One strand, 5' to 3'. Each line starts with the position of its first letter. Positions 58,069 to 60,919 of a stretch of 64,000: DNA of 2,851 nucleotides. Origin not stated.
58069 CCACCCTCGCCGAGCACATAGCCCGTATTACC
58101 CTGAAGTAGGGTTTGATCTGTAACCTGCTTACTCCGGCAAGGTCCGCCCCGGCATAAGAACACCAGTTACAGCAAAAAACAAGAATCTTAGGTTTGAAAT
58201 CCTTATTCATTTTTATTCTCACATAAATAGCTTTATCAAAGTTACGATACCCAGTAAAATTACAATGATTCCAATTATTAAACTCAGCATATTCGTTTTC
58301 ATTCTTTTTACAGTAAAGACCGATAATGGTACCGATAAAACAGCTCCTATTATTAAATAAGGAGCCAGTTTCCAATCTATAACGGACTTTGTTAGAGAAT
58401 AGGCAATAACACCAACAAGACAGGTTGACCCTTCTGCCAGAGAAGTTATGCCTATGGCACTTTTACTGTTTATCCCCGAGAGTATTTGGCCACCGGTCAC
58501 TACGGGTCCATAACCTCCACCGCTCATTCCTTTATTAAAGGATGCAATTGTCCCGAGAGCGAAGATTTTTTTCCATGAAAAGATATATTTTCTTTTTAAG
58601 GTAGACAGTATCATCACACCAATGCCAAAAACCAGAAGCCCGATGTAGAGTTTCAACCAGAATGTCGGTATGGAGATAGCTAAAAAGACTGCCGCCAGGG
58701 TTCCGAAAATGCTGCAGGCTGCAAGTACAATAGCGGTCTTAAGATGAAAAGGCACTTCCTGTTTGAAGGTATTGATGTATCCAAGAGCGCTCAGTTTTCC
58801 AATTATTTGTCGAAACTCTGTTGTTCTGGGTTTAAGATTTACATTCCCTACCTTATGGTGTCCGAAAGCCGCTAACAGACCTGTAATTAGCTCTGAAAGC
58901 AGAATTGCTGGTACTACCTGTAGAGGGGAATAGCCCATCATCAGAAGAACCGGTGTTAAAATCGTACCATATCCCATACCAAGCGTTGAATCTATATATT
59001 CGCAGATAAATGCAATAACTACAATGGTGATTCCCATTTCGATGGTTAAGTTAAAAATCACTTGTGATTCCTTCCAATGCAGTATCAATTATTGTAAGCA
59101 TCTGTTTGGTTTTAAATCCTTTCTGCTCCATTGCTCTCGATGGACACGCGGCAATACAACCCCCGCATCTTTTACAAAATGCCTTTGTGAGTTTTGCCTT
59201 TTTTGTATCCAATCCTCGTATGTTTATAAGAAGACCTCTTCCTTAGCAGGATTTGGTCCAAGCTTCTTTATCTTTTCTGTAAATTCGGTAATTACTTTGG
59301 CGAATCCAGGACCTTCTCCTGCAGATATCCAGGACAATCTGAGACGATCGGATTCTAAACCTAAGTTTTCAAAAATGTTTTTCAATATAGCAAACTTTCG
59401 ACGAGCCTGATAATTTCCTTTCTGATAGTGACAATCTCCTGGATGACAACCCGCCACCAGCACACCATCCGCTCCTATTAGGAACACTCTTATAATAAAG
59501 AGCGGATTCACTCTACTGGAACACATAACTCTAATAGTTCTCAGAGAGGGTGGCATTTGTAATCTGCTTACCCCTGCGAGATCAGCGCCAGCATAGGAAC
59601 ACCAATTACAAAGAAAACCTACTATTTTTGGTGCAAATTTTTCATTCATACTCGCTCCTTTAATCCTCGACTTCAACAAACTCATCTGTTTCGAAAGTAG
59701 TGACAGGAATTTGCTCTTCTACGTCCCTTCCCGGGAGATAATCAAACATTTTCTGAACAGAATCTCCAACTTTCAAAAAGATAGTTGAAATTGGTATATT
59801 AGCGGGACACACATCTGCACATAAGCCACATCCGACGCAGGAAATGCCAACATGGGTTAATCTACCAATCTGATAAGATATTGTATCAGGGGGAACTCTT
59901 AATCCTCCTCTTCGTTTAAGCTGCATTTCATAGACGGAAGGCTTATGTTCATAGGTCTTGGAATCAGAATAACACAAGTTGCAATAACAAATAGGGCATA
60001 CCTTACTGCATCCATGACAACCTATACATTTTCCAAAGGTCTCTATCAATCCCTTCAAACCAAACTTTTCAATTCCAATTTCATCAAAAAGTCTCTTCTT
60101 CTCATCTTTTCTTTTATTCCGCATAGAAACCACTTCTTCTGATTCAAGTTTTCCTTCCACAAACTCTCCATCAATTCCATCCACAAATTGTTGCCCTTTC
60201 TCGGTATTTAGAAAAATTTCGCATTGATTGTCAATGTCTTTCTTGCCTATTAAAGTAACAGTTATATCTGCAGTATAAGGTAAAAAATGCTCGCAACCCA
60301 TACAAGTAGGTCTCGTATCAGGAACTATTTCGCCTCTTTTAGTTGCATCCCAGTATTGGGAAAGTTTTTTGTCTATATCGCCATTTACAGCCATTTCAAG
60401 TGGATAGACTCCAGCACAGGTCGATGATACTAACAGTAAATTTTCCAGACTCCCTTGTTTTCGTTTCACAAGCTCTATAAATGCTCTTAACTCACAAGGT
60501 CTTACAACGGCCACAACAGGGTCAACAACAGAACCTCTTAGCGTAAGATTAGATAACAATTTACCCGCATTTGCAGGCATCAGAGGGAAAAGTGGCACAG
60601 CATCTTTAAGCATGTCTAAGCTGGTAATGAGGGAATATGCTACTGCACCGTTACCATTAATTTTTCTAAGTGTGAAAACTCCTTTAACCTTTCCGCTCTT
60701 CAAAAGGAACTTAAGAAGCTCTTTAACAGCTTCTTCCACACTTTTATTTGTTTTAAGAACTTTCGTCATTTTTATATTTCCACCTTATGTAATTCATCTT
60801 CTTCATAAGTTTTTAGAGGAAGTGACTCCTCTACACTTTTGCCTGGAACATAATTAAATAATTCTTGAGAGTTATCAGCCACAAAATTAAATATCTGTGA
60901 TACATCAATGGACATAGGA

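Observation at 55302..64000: Second Mvh-type [NiFe] hydrogenase wired to HdrA x2, FrhB/FdhB-like x2, MvhD x2, a TauE-family membrane protein and a small ferredoxin-like ORF, with no HdrBC: candidate undescribed electron-bifurcating hydrogenase complex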

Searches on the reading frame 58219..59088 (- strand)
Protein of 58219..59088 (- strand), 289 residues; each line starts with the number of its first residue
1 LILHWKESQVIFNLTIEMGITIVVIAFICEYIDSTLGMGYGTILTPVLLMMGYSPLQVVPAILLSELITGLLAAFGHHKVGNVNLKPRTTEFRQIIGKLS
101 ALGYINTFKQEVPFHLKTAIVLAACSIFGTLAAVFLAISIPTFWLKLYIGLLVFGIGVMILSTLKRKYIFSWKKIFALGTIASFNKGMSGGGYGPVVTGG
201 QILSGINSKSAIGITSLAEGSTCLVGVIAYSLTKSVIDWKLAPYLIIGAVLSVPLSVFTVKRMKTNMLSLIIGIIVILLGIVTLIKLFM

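Call 7: search_protein_families(library=pfam, proteins=[window:58219-59088:-], max_evalue=0.01)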
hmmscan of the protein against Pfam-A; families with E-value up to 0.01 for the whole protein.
window:58219-59088:- (289 aa): 1 family
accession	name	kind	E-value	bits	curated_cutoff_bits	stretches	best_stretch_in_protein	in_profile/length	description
PF01925.25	TauE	-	1.1e-28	100.9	32.6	2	105-281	53-235/237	Sulfite exporter TauE/SafE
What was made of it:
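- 58219..59061 (-): tauE (TauE/SafE-family permease). 280 aa from a GTG start, or 272 aa from the ATG at 59037. It belongs to the hdrL-mvh unit. Pfam TauE 100.9 bits (call 7).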

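Call 8: search_protein_families(library=ncbifam, proteins=[window:58219-59088:-], max_evalue=0.001)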
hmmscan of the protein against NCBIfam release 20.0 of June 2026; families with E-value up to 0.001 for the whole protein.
window:58219-59088:- (289 aa): 0 families

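Call 57: search_protein_families(library=ncbifam, proteins=[window:58219-59061:-], max_evalue=0.00001)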
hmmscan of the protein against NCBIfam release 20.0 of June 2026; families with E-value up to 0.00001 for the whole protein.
window:58219-59061:- (280 aa): 0 families

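Call 72: search_solved_structures(query=window:58219-59061:-, max_evalue=0.01)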
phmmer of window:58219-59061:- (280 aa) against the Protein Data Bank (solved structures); distinct sequences matched with E-value up to 0.01: 0.
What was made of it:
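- On TauE/SafE anion exporter family: There is no NCBIfam or PDB match (calls 57, 72).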

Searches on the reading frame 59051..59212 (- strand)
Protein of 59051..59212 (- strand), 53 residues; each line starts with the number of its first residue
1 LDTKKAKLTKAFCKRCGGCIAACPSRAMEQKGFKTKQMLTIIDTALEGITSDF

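Call 7: search_protein_families(library=pfam, proteins=[window:59051-59212:-], max_evalue=0.01)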
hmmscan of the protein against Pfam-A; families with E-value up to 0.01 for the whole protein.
window:59051-59212:- (53 aa): 10 families
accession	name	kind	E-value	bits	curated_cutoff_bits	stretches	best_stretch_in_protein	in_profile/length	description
PF13237.11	Fer4_10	-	2.6e-05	24.5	25.5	1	10-29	6-22/53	4Fe-4S dicluster domain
PF13484.11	Fer4_16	-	3.8e-05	24.8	30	1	13-36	2-24/66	4Fe-4S double cluster binding domain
PF12838.12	Fer4_7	-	0.0002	22.2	27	1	13-35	2-24/52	4Fe-4S dicluster domain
PF13187.11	Fer4_9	-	0.00039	20.8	27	1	13-32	2-21/52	4Fe-4S dicluster domain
PF00037.32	Fer4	-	0.00061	19.9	21.1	1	12-28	7-23/24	4Fe-4S binding domain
PF14697.11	Fer4_21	-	0.0013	19.3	35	1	6-44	1-39/59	4Fe-4S dicluster domain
PF12800.12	Fer4_4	-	0.0023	18.6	24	1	13-24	4-15/17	4Fe-4S binding domain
PF12837.12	Fer4_6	-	0.0034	17.7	25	1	12-27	8-23/24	4Fe-4S binding domain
PF25160.1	LdpA_Fe-S-bd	-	0.0038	17.4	27.6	1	7-31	22-46/49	LdpA Fe-S cluster-binding domain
PF12797.12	Fer4_2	-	0.0055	17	24.5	1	11-25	8-22/22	4Fe-4S binding domain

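Call 8: search_protein_families(library=ncbifam, proteins=[window:59051-59212:-], max_evalue=0.001)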
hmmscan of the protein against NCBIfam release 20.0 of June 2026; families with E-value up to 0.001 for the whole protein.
window:59051-59212:- (53 aa): 5 families
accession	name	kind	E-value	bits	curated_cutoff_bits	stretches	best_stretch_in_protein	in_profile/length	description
NF040770.1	hetero_SS_HdrA2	exception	2.9e-07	29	1100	1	2-47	597-642/777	CoB-CoM heterodisulfide reductase HdrA2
NF040763.1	FeFe_hydrog_A6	exception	0.00019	20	765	1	5-41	182-217/571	NADH-dependent [FeFe] hydrogenase, group A6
TIGR04105.1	FeFe_hydrog_B1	subfamily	0.00041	19.1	450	1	3-31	134-208/462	monomeric [FeFe] hydrogenase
NF041778.1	hetero_SS_HdrA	equivalog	0.00075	17.4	1400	1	2-46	607-651/771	ferredoxin:CoB-CoM heterodisulfide reductase subunit HdrA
NF041891.1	hdrA_Methbact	equivalog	0.0009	17.6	1300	1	7-47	597-637/762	ferredoxin:CoB-CoM heterodisulfide reductase subunit HdrA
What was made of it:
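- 59051..59212 (-): 53-codon ORF. It is a relic of the original 3' end of hdrL, left by the cassette insertion. It has one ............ motif and a TTG start directly abutting GAGGA, with no properly spaced ribosome-binding site. It matches HdrA2-model positions 597-642 (call 8).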

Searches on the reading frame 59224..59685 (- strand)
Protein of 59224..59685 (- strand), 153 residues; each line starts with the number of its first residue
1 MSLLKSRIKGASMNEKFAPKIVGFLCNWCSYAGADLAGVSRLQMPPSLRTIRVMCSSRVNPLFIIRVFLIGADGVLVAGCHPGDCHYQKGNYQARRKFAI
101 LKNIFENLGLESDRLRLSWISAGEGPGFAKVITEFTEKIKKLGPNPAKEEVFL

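Call 7: search_protein_families(library=pfam, proteins=[window:59224-59685:-], max_evalue=0.01)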
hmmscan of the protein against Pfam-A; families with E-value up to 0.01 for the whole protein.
window:59224-59685:- (153 aa): 1 family
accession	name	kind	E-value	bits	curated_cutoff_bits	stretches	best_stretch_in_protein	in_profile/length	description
PF02662.21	FlpD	-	1.8e-54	183.4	22.3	1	21-143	1-123/123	Methyl-viologen-reducing hydrogenase, delta subunit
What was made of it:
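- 59224..59649 (-): mvhD1 (141 aa), the last gene of the cassette. FlpD E 2e-54 (call 7).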

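Call 8: search_protein_families(library=ncbifam, proteins=[window:59224-59685:-], max_evalue=0.001)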
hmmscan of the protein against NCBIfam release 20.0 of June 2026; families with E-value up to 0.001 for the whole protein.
window:59224-59685:- (153 aa): 3 families
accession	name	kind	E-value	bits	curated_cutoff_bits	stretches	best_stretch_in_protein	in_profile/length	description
NF040770.1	hetero_SS_HdrA2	exception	1e-53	182.6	1100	1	5-145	634-774/777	CoB-CoM heterodisulfide reductase HdrA2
NF045873.1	F420_non_VhuD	exception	5.8e-38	130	215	1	19-148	2-131/132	F420-non-reducing hydrogenase iron-sulfur subunit VhuD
NF041891.1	hdrA_Methbact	equivalog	3.1e-15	55.4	1300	1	7-142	631-761/762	ferredoxin:CoB-CoM heterodisulfide reductase subunit HdrA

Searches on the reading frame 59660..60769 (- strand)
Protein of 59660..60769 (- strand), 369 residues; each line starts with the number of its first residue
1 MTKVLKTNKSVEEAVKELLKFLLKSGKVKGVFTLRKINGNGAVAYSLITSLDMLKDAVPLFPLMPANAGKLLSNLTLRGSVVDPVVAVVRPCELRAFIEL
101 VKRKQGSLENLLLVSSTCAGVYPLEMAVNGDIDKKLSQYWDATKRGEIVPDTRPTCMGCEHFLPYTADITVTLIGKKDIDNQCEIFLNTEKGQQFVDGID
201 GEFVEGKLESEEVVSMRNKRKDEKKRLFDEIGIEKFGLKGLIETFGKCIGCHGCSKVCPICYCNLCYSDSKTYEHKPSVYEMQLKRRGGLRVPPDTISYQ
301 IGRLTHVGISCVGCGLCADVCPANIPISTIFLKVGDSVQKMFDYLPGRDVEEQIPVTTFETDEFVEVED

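Call 7: search_protein_families(library=pfam, proteins=[window:59660-60769:-], max_evalue=0.01)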
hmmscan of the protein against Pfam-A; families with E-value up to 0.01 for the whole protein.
window:59660-60769:- (369 aa): 13 families
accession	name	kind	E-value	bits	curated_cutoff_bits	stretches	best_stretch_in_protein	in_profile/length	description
PF04432.18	FrhB_FdhB_C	-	2.3e-06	28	23.3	1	147-199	86-136/150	Coenzyme F420 hydrogenase/dehydrogenase, beta subunit C terminus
PF13187.11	Fer4_9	-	2.5e-06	27.8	27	1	247-324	1-50/52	4Fe-4S dicluster domain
PF13237.11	Fer4_10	-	3e-06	27.5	25.5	1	310-333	8-22/53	4Fe-4S dicluster domain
PF13484.11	Fer4_16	-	7.7e-06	27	30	0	310-324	52-66/66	4Fe-4S double cluster binding domain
PF12838.12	Fer4_7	-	6.7e-05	23.7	27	1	247-325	1-52/52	4Fe-4S dicluster domain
PF13183.11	Fer4_8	-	0.00011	23.1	27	1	247-325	4-68/68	4Fe-4S dicluster domain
PF00037.32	Fer4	-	0.00025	21.2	21.1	1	311-325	8-22/24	4Fe-4S binding domain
PF12797.12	Fer4_2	-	0.00043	20.5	24.5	1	246-259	8-21/22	4Fe-4S binding domain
PF14697.11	Fer4_21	-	0.00051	20.6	35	1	308-323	38-53/59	4Fe-4S dicluster domain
PF17179.9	Fer4_22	-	0.00064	21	27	0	247-270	1-24/95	4Fe-4S dicluster domain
PF13746.11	Fer4_18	-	0.00088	19.9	27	0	310-327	60-77/114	4Fe-4S dicluster domain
PF13534.11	Fer4_17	-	0.0031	18.4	22.2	1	247-325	1-60/61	4Fe-4S dicluster domain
PF12837.12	Fer4_6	-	0.0083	16.5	25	1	310-325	8-23/24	4Fe-4S binding domain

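Call 8: search_protein_families(library=ncbifam, proteins=[window:59660-60769:-], max_evalue=0.001)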
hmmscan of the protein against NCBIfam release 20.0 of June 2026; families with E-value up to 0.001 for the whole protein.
window:59660-60769:- (369 aa): 12 families
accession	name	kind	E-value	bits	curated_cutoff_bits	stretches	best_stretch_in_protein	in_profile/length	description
TIGR01971.1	NuoI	subfamily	3.4e-07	29.9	113.05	0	309-327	42-61/121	NADH-quinone oxidoreductase, chain I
TIGR02176.1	pyruv_ox_red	equivalog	3.9e-07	28.3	911.35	1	246-330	683-760/1167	pyruvate:ferredoxin (flavodoxin) oxidoreductase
NF040829.1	sulfhyd_ShyB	equivalog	4.9e-06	25.8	690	0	307-332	302-327/334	NAD(P)-dependent hydrogenase/sulfhydrogenase 2 subunit beta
NF004537.0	PRK05888.1-3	equivalog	3.1e-05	23.6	163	0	311-327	70-86/204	NADH-quinone oxidoreductase subunit NuoI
TIGR02910.1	sulfite_red_A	equivalog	3.6e-05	23.1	323.15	0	310-340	302-332/334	anaerobic sulfite reductase subunit AsrA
TIGR00403.1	ndhI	equivalog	8.8e-05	22.2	302.35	0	244-265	60-81/183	NAD(P)H-quinone oxidoreductase subunit I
NF042909.1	FMH_DH_FwdF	exception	0.0001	21.5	375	0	303-324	9-30/336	tungsten-dependent formylmethanofuran dehydrogenase subunit FwdF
NF004545.0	PRK05888.3-1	equivalog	0.00032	20.4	229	0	310-328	67-84/154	NADH-quinone oxidoreductase subunit NuoI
TIGR02745.1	ccoG_rdxA_fixG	equivalog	0.00033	19.7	316.7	0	285-327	209-249/435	cytochrome c oxidase accessory protein CcoG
NF040833.1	sulfhyd_HydB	equivalog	0.0004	19.3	750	0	306-328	306-329/367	NADPH-dependent hydrogenase/sulfhydrogenase 1 subunit beta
NF004914.0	PRK06273.1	equivalog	0.0005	19.9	163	0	247-260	52-65/167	ferredoxin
TIGR02936.1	fdxN_nitrog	equivalog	0.00097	19.2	80.55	0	241-260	65-84/91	ferredoxin III, nif-specific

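Call 17: search_solved_structures(query=window:59660-60769:-, max_evalue=0.001, show_alignments=3)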
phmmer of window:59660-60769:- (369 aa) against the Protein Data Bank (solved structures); distinct sequences matched with E-value up to 0.001: 4.
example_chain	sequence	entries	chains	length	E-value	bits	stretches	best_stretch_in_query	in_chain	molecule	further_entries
9t1s_M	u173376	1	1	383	2.7e-32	115.2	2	153-351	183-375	formate dehydrogenase (coenzyme F420)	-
8rvu_E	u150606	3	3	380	5.4e-24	87.9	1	153-341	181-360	Formate dehydrogenase, beta subunit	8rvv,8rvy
7bkb_E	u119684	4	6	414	8.8e-21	77.3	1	214-355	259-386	Formate dehydrogenase, beta subunit (F420)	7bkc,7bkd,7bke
8e9g_I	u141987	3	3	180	0.00053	22.1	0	302-336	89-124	NADH-quinone oxidoreductase subunit I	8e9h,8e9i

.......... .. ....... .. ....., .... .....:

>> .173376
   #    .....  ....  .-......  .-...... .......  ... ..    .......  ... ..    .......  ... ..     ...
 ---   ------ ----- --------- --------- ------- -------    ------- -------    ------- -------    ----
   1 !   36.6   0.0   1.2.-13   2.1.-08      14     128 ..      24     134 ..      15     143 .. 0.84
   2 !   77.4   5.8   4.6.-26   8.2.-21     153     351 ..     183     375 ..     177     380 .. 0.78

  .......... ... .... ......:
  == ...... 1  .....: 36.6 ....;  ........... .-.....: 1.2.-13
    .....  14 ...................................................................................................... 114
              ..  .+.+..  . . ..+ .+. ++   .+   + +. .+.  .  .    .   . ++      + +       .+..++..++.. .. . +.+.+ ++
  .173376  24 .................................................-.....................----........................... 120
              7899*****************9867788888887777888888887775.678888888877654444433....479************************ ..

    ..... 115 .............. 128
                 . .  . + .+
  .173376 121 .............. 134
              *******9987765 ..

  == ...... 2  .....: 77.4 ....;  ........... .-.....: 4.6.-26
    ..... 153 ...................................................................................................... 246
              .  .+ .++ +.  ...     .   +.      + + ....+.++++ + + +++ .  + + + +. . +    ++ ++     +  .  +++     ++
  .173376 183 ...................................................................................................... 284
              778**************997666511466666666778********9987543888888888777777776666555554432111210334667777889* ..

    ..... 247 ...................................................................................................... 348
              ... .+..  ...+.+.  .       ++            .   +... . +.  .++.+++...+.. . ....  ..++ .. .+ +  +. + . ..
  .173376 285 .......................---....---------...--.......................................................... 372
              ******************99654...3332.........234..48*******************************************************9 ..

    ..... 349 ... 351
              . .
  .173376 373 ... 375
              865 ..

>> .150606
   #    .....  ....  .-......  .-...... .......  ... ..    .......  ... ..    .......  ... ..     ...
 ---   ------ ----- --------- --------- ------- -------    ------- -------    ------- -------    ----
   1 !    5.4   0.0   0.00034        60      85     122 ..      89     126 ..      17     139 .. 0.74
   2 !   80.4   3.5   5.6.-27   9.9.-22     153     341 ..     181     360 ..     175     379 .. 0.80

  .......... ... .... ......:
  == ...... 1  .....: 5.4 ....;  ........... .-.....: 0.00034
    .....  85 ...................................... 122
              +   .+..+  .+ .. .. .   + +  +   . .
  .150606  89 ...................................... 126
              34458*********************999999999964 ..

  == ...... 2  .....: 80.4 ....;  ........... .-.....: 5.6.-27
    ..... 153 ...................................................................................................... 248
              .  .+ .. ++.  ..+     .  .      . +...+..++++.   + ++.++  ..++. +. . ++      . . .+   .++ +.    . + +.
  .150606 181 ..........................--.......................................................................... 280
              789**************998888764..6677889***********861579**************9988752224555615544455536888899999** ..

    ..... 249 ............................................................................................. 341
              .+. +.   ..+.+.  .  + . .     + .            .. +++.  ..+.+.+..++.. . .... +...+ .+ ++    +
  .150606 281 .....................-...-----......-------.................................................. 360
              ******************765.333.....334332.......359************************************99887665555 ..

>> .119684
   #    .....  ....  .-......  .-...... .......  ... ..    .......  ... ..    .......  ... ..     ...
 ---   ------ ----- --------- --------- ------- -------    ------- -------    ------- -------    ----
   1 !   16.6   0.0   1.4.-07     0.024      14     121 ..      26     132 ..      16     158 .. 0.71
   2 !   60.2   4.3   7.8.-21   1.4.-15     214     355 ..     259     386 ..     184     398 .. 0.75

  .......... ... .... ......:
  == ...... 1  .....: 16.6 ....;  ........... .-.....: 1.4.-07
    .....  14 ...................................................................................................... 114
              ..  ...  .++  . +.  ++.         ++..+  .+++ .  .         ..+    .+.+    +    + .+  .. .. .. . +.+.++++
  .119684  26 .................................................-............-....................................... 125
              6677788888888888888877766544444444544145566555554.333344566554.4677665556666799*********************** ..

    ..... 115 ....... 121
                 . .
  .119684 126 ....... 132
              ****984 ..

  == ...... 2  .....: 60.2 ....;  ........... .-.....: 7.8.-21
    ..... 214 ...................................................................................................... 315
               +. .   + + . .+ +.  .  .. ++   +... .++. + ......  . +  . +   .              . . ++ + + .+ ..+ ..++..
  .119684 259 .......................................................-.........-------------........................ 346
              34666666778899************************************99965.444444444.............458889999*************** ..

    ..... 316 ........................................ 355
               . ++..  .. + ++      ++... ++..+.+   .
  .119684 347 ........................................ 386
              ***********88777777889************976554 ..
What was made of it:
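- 59660..60769 (-): fdhB-like 2 (369 aa), a paralogue 35% identical to fdhB-like 1. Cassette gene. Calls 7, 17 (9t1s_M E 3e-32), 50.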
